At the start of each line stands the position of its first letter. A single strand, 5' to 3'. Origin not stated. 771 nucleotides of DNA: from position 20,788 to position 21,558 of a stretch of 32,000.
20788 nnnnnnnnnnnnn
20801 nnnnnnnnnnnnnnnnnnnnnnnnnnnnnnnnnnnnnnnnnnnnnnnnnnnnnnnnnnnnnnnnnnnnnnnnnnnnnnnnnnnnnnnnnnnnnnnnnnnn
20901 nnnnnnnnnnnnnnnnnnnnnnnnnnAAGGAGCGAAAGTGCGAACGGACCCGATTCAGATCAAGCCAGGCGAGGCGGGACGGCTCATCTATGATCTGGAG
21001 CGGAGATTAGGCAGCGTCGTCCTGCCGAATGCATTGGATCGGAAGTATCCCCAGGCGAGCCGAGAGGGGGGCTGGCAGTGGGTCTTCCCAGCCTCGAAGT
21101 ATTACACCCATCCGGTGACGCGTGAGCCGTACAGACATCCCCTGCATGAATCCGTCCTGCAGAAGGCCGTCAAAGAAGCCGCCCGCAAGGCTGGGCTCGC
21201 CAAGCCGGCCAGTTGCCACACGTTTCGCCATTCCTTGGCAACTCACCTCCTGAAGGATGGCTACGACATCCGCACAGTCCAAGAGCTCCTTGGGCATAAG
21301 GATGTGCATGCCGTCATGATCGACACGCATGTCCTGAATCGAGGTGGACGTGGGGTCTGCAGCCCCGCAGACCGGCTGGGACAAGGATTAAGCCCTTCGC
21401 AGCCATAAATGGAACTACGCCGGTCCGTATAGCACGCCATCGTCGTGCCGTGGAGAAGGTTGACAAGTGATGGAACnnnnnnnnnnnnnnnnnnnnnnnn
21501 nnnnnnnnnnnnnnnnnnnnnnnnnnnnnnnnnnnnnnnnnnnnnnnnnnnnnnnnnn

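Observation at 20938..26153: Decayed integron with the integrase fragment co-oriented with at least three attC-bounded cassettes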

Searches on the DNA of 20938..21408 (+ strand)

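Call 25: search_with_rna_model(model_id=R1, sources=[L002, L003, L004, L005, L006, L007, L008, L009, L010, L011, L012, L013, L014, L015, L016, L017, L018, L019, L020, L021, L022, L023, L024, L025, L026, L027, L028, L029, L030, L031, L032, L033, L034, L035, L036, L037, L038, L039, L040, L041, L042, L043, L044, L045, L046, L047, L048, L049, L050, L051, L052, L053, L054, L055, L056, L057, L058, L059, L060, L061, L062, L063, L064, L065, L066, L067, L068, L069, L070, L071, L072, L073, L074, L075, L076, L077, L078, L079, L080, L081], max_evalue=1, make_alignment=true)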
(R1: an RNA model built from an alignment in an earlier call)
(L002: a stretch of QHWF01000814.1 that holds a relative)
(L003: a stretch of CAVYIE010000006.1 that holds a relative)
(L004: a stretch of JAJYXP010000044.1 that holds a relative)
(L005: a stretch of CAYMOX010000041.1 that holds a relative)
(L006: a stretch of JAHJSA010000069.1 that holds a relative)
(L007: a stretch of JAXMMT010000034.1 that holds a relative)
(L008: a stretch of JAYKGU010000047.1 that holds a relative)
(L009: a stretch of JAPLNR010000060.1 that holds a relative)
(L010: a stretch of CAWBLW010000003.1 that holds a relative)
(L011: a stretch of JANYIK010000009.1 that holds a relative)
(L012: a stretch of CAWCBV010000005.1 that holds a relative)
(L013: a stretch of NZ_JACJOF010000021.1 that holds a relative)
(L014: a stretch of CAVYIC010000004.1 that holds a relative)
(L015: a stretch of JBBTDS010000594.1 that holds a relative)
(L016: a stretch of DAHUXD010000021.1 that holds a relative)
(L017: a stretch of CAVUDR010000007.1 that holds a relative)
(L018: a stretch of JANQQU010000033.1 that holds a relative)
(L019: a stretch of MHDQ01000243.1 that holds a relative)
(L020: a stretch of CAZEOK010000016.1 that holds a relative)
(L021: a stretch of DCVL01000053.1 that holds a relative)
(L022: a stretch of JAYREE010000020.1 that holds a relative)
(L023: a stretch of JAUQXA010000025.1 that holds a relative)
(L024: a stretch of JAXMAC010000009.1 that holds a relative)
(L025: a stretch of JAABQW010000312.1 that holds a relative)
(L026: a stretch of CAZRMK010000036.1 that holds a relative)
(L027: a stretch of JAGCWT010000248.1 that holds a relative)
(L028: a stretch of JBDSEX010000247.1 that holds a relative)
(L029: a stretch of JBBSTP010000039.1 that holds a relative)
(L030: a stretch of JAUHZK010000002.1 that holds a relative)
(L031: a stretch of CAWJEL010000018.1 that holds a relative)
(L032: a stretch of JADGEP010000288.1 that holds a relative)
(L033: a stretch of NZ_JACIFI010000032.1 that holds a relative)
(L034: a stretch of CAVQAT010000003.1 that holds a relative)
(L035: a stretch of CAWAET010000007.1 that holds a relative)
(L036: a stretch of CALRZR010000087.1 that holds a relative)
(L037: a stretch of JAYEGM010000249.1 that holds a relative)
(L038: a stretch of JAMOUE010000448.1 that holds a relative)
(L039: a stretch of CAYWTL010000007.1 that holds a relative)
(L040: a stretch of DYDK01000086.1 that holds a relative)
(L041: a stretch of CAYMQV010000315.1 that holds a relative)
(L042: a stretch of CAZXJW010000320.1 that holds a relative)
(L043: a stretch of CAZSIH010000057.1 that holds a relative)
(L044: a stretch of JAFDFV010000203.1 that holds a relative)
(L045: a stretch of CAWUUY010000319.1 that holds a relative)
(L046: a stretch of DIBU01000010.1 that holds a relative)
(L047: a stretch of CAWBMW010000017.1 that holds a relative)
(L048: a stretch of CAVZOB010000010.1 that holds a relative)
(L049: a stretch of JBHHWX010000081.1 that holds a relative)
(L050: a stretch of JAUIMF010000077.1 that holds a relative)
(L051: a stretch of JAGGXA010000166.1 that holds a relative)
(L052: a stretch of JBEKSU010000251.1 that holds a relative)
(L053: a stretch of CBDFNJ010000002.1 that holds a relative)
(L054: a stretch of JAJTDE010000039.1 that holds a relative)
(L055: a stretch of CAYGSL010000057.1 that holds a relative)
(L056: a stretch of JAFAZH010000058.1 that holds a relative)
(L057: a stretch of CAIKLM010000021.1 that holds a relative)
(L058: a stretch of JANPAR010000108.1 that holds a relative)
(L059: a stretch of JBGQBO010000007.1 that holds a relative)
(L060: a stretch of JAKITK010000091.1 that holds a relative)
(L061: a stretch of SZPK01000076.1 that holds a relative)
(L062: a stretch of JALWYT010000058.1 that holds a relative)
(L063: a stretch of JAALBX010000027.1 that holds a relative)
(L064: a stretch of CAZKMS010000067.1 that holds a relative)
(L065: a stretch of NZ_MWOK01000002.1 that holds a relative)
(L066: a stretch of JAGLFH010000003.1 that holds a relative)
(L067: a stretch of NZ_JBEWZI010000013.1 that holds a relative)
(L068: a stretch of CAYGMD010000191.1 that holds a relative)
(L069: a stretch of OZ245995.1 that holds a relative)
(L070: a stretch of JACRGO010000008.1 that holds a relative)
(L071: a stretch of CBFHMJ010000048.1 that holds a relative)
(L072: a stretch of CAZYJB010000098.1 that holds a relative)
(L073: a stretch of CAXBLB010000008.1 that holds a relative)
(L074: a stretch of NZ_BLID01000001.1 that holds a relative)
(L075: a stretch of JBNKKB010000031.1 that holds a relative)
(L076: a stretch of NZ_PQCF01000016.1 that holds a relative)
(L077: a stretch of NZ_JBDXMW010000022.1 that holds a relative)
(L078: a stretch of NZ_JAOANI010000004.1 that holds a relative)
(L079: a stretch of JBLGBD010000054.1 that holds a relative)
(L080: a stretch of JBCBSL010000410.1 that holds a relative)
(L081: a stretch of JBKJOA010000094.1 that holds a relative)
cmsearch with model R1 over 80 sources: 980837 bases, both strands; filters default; matches with E-value up to 1: 106.
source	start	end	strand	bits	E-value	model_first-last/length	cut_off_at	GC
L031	1440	1502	-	51.2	2.2e-10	1-55/55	no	0.7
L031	5452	5511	-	47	3.5e-09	1-55/55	no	0.58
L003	19134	19193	+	43.5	3.3e-08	1-55/55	no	0.67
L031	3701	3795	-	42.3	7.1e-08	1-55/55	no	0.61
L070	8355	8441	-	41.6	1.1e-07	1-55/55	no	0.63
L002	3103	3172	+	41.1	1.6e-07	1-55/55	no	0.69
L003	16666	16723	+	40.9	1.9e-07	1-55/55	no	0.64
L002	2323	2382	+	40.1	3.1e-07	1-55/55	no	0.72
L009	12408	12496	+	39.8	3.7e-07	1-55/55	no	0.57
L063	6333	6392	-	39.4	4.8e-07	1-55/55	no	0.53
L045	3491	3560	-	38.1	1.1e-06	1-55/55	no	0.67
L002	3495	3582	+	37.5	1.7e-06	1-55/55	no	0.67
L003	17188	17277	+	37.3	1.9e-06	1-55/55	no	0.68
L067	7670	7732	-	37.3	1.9e-06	1-55/55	no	0.54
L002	2825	2882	+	36.8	2.7e-06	1-55/55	no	0.69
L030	3068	3166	-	36.4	3.5e-06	1-55/55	no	0.58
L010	13912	14009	+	36.2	3.8e-06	1-55/55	no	0.74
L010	19574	19671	+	36.2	3.8e-06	1-55/55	no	0.74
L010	14416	14513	+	35.8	5e-06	1-55/55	no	0.73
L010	20077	20174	+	35.8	5e-06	1-55/55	no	0.73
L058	282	336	-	34.9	9.2e-06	1-55/55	no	0.64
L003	15936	16025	+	34.8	9.6e-06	1-55/55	no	0.69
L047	6802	6885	-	34.8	9.7e-06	1-55/55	no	0.67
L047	3944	4031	-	34.8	1e-05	1-55/55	no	0.61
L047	7352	7405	-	34.5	1.2e-05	1-55/55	no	0.65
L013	7409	7495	-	34.3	1.4e-05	1-55/55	no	0.49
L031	2175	2264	-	33.7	1.9e-05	1-55/55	no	0.71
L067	6245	6337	-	33.7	2e-05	1-55/55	no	0.66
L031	6879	6972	-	33.5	2.3e-05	1-55/55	no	0.64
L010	14986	15086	+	33.5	2.3e-05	1-55/55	no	0.75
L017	5881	5950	-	33.2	2.8e-05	1-55/55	no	0.61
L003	17743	17832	+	33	3.2e-05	1-55/55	no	0.68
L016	6719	6794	+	32.7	3.8e-05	1-55/55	no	0.67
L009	13550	13637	+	32.6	4.2e-05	1-55/55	no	0.62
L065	9094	9150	-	31.6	7.7e-05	1-55/55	no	0.6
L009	10932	11020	+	31.3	9.6e-05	1-55/55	no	0.65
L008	7260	7345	-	31.1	0.00011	1-55/55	no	0.56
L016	5509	5584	+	30.6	0.00015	1-55/55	no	0.68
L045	3279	3338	-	30.6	0.00015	1-55/55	no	0.6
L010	11232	11332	+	30.5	0.00016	1-55/55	no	0.73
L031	4614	4709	-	30.5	0.00017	1-55/55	no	0.64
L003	16910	16999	+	30.1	0.00021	1-55/55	no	0.68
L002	1700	1764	+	29.9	0.00023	1-55/55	no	0.68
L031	8209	8302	-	29.7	0.00027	1-55/55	no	0.69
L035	13202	13268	+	29.4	0.00033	1-55/55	no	0.7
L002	4596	4665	+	28.9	0.00045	1-55/55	no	0.73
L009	13148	13236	+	28.7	0.00053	1-55/55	no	0.56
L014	6224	6316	-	28.6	0.00056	1-55/55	no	0.61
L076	1068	1129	-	28.4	0.00063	1-55/55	no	0.52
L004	3590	3642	-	27.9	0.00087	1-55/55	no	0.62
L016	6032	6107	+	27.9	0.0009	1-55/55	no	0.7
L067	7282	7368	-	27.9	0.0009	1-55/55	no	0.63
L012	1628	1754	-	27.7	0.00098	1-55/55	no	0.65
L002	4024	4084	+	27.6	0.001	1-55/55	no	0.66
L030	2257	2340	-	27.5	0.0011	1-55/55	no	0.6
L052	116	209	-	27.3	0.0013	1-55/55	no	0.57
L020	1389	1480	-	26.1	0.0029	1-55/55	no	0.61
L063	8462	8533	-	25.9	0.0033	1-55/55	no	0.64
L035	15760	15822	+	25.9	0.0033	1-55/55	no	0.56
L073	2610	2666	-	25.8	0.0035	1-55/55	no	0.58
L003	16666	16723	-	24.9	0.0063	1-55/55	no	0.64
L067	8678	8773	-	24.7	0.0072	1-55/55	no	0.58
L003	10873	10963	+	24.7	0.0072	1-55/55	no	0.69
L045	2019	2078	-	24.5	0.0079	1-55/55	no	0.58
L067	8174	8254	-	24.5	0.0083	1-55/55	no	0.65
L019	2934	2992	-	24.4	0.0083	1-55/55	no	0.56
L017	7703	7765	-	24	0.011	1-55/55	no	0.65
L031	1440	1502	+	23.7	0.014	1-55/55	no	0.7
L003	17188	17277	-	23.4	0.016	1-55/55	no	0.68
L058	1430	1486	-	23.4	0.017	1-55/55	no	0.67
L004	4570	4647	-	23.3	0.017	1-55/55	no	0.63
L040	1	54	-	23.1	0.02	1-54/55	3'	0.52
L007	9868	9966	+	23.1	0.02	1-55/55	no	0.58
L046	4390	4488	-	23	0.021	1-55/55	no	0.54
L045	2739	2797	-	22.9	0.024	1-55/55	no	0.61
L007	9117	9202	+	22.2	0.036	1-55/55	no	0.58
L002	3540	3582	-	22.1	0.038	1-55/55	no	0.67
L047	1929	1988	-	22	0.041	1-55/55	no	0.68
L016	6719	6794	-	21.9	0.045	1-55/55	no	0.67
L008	8794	8879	-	21.8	0.047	1-55/55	no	0.66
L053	15672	15757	+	21.7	0.052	1-55/55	no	0.56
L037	581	636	-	21.5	0.057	1-55/55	no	0.54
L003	17743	17832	-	21.5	0.057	1-55/55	no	0.68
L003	15936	16025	-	21.3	0.063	1-55/55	no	0.69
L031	3062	3148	-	21.3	0.064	1-55/55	no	0.6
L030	1396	1467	-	20.9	0.082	1-55/55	no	0.61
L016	5509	5584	-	20.6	0.1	1-55/55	no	0.68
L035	14081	14147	+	20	0.15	1-55/55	no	0.69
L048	1264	1364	-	19.8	0.17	1-55/55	no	0.63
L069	3267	3350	-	19.2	0.26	1-55/55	no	0.56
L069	1803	1889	-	19.1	0.27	1-55/55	no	0.61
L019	2201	2258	-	19.1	0.28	1-55/55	no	0.55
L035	16100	16142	+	18.8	0.32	1-55/55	no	0.65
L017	6727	6789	-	18.7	0.35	1-55/55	no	0.62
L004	2051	2113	-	18.6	0.37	1-55/55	no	0.62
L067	7670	7732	+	18.6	0.37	1-55/55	no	0.54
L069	4158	4241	-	18.5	0.41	1-55/55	no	0.62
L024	9383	9454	-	18.4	0.42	1-55/55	no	0.53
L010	14416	14513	-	18.4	0.44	1-55/55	no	0.73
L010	20077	20174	-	18.4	0.44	1-55/55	no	0.73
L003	16910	16999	-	18.1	0.54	1-55/55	no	0.68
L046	2765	2863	-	17.9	0.59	1-55/55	no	0.58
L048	1991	2057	-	17.7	0.68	1-55/55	no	0.61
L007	7171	7270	+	17.5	0.8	1-55/55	no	0.61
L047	6125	6211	-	17.3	0.89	1-55/55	no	0.54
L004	4026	4094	-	17.2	0.96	1-55/55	no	0.59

Alignment A5: 106 matches aligned to the model, 153 columns, each read 5' to 3' on its own strand. Consensus structure (alignment columns), stored with it:
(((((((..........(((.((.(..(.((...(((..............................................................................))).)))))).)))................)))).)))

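Call 26: search_with_rna_model(model_id=R1, sources=[L002, L003, L004, L005, L006, L007, L008, L009, L010, L011, L012, L013, L014, L015, L016, L017, L018, L019, L020, L021, L022, L023, L024, L025, L026, L027, L028, L029, L030, L031, L032, L033, L034, L035, L036, L037, L038, L039, L040, L041, L042, L043, L044, L045, L046, L047, L048, L049, L050, L051, L052, L053, L054, L055, L056, L057, L058, L059, L060, L061, L062, L063, L064, L065, L066, L067, L068, L069, L070, L071, L072, L073, L074, L075, L076, L077, L078, L079, L080, L081], max_evalue=0.002, make_alignment=true, show_alignments=3)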
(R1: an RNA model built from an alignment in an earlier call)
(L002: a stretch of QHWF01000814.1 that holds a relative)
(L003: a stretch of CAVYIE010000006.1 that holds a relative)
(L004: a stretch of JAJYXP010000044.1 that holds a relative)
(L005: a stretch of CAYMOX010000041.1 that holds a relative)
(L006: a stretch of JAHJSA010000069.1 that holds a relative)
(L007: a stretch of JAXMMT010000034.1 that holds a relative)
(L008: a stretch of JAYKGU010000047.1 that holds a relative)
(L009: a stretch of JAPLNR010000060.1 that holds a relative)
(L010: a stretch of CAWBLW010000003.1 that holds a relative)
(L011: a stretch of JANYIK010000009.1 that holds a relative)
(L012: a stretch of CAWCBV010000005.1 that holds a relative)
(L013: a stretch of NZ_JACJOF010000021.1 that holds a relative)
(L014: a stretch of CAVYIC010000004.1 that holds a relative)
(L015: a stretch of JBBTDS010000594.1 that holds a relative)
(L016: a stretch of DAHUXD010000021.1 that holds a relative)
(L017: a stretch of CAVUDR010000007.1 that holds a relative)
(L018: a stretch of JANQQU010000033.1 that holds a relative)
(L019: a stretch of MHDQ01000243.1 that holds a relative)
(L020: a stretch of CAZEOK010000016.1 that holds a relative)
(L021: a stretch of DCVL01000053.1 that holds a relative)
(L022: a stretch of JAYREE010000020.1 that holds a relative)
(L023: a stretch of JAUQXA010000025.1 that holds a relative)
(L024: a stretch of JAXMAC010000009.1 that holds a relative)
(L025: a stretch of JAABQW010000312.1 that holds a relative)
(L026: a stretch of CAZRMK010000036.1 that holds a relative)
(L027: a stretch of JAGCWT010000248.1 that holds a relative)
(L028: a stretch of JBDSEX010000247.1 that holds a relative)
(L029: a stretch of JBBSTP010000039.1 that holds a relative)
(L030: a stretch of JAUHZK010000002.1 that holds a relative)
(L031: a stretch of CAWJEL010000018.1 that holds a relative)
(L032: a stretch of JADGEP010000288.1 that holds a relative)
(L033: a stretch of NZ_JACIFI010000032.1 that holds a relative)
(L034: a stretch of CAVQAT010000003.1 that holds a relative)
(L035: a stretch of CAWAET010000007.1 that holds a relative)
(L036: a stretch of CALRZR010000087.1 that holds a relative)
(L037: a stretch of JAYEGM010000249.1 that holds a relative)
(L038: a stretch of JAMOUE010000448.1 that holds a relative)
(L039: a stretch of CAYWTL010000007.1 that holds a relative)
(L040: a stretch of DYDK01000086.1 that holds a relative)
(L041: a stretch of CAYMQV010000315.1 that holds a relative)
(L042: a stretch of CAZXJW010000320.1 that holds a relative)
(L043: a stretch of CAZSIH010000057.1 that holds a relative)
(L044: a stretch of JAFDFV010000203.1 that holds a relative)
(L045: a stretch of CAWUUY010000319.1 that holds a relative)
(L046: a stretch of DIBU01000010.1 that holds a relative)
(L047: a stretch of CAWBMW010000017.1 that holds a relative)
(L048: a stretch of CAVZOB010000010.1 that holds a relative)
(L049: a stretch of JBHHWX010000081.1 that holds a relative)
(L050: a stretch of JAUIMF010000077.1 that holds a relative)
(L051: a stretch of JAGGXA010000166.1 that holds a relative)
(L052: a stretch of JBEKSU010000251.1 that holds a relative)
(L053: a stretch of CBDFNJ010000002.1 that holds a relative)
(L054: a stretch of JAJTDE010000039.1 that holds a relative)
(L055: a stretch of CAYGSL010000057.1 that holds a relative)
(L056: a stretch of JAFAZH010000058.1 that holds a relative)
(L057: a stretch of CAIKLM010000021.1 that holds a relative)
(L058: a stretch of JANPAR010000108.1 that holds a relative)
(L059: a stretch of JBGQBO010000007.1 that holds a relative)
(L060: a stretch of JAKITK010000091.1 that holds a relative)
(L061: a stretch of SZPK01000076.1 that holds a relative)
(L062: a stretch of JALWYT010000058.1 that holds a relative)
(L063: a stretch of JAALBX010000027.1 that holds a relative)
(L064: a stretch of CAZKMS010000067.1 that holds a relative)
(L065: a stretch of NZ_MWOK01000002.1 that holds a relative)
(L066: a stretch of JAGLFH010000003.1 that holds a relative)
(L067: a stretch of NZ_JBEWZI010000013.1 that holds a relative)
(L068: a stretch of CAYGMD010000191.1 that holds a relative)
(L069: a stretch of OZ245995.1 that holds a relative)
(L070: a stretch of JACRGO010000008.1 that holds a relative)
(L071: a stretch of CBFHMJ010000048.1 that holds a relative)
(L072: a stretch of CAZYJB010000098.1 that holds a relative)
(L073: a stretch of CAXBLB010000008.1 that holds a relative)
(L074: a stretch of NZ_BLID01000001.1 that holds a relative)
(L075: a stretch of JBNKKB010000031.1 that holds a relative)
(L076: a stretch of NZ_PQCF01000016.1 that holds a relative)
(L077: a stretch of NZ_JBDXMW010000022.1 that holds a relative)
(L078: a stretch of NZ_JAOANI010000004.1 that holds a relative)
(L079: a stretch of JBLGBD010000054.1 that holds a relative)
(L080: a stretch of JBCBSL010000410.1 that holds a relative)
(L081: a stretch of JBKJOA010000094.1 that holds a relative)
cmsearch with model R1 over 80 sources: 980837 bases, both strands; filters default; matches with E-value up to 0.002: 56.
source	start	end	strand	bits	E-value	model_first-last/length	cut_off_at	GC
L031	1440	1502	-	51.2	2.2e-10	1-55/55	no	0.7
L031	5452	5511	-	47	3.5e-09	1-55/55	no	0.58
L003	19134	19193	+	43.5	3.3e-08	1-55/55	no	0.67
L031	3701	3795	-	42.3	7.1e-08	1-55/55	no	0.61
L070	8355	8441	-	41.6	1.1e-07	1-55/55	no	0.63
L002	3103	3172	+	41.1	1.6e-07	1-55/55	no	0.69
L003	16666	16723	+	40.9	1.9e-07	1-55/55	no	0.64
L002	2323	2382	+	40.1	3.1e-07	1-55/55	no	0.72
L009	12408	12496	+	39.8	3.7e-07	1-55/55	no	0.57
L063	6333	6392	-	39.4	4.8e-07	1-55/55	no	0.53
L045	3491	3560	-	38.1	1.1e-06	1-55/55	no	0.67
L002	3495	3582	+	37.5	1.7e-06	1-55/55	no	0.67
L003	17188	17277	+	37.3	1.9e-06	1-55/55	no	0.68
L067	7670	7732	-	37.3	1.9e-06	1-55/55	no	0.54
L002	2825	2882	+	36.8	2.7e-06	1-55/55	no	0.69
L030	3068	3166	-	36.4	3.5e-06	1-55/55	no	0.58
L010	13912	14009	+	36.2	3.8e-06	1-55/55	no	0.74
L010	19574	19671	+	36.2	3.8e-06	1-55/55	no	0.74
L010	14416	14513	+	35.8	5e-06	1-55/55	no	0.73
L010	20077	20174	+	35.8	5e-06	1-55/55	no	0.73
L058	282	336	-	34.9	9.2e-06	1-55/55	no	0.64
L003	15936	16025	+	34.8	9.6e-06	1-55/55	no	0.69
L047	6802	6885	-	34.8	9.7e-06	1-55/55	no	0.67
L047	3944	4031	-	34.8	1e-05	1-55/55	no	0.61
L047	7352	7405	-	34.5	1.2e-05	1-55/55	no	0.65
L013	7409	7495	-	34.3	1.4e-05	1-55/55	no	0.49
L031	2175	2264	-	33.7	1.9e-05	1-55/55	no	0.71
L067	6245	6337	-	33.7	2e-05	1-55/55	no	0.66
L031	6879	6972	-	33.5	2.3e-05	1-55/55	no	0.64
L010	14986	15086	+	33.5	2.3e-05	1-55/55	no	0.75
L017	5881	5950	-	33.2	2.8e-05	1-55/55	no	0.61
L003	17743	17832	+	33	3.2e-05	1-55/55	no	0.68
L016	6719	6794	+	32.7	3.8e-05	1-55/55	no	0.67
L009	13550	13637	+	32.6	4.2e-05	1-55/55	no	0.62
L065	9094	9150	-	31.6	7.7e-05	1-55/55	no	0.6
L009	10932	11020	+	31.3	9.6e-05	1-55/55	no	0.65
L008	7260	7345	-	31.1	0.00011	1-55/55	no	0.56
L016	5509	5584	+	30.6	0.00015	1-55/55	no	0.68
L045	3279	3338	-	30.6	0.00015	1-55/55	no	0.6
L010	11232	11332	+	30.5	0.00016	1-55/55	no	0.73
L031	4614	4709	-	30.5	0.00017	1-55/55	no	0.64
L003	16910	16999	+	30.1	0.00021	1-55/55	no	0.68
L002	1700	1764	+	29.9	0.00023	1-55/55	no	0.68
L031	8209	8302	-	29.7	0.00027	1-55/55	no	0.69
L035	13202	13268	+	29.4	0.00033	1-55/55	no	0.7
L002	4596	4665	+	28.9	0.00045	1-55/55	no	0.73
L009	13148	13236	+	28.7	0.00053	1-55/55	no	0.56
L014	6224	6316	-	28.6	0.00056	1-55/55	no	0.61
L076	1068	1129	-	28.4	0.00063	1-55/55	no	0.52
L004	3590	3642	-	27.9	0.00087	1-55/55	no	0.62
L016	6032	6107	+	27.9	0.0009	1-55/55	no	0.7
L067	7282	7368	-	27.9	0.0009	1-55/55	no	0.63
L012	1628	1754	-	27.7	0.00098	1-55/55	no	0.65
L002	4024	4084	+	27.6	0.001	1-55/55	no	0.66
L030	2257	2340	-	27.5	0.0011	1-55/55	no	0.6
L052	116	209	-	27.3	0.0013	1-55/55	no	0.57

Alignment A6: 56 matches aligned to the model, 140 columns, each read 5' to 3' on its own strand. Consensus structure (alignment columns), stored with it:
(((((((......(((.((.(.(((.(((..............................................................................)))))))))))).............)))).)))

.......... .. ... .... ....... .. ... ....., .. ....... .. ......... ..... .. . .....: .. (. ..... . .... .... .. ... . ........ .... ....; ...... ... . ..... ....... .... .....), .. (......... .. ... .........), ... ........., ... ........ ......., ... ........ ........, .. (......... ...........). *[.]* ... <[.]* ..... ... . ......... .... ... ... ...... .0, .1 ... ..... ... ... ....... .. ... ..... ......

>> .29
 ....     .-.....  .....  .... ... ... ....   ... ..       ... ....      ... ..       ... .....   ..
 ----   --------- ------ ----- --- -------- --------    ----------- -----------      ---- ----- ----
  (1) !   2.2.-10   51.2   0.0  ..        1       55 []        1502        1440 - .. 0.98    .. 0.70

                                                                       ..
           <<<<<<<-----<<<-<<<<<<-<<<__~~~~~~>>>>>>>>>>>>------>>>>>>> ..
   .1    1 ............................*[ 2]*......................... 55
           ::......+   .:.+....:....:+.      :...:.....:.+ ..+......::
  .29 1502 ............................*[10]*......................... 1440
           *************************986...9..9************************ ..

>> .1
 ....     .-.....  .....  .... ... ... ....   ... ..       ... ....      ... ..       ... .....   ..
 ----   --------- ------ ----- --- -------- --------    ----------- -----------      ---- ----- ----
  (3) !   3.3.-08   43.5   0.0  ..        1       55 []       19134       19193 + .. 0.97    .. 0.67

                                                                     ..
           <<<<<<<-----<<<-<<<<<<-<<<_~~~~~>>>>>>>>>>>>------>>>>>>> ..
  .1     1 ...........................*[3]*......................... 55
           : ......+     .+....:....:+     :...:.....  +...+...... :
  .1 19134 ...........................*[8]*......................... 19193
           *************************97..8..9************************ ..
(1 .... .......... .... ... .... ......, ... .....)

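Call 27: build_rna_model(alignment_id=A6)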
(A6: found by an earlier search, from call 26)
Model R2 built from alignment A6 (56 sequences, 140 columns); structure: stored with the alignment.
model positions 88; base pairs 19; branch points 0; effective number of sequences 28.91; information 0.647 bits per position. Calibrated on 0.2 Mb of random sequence (short: E-values are rough).
structure used (alignment columns):
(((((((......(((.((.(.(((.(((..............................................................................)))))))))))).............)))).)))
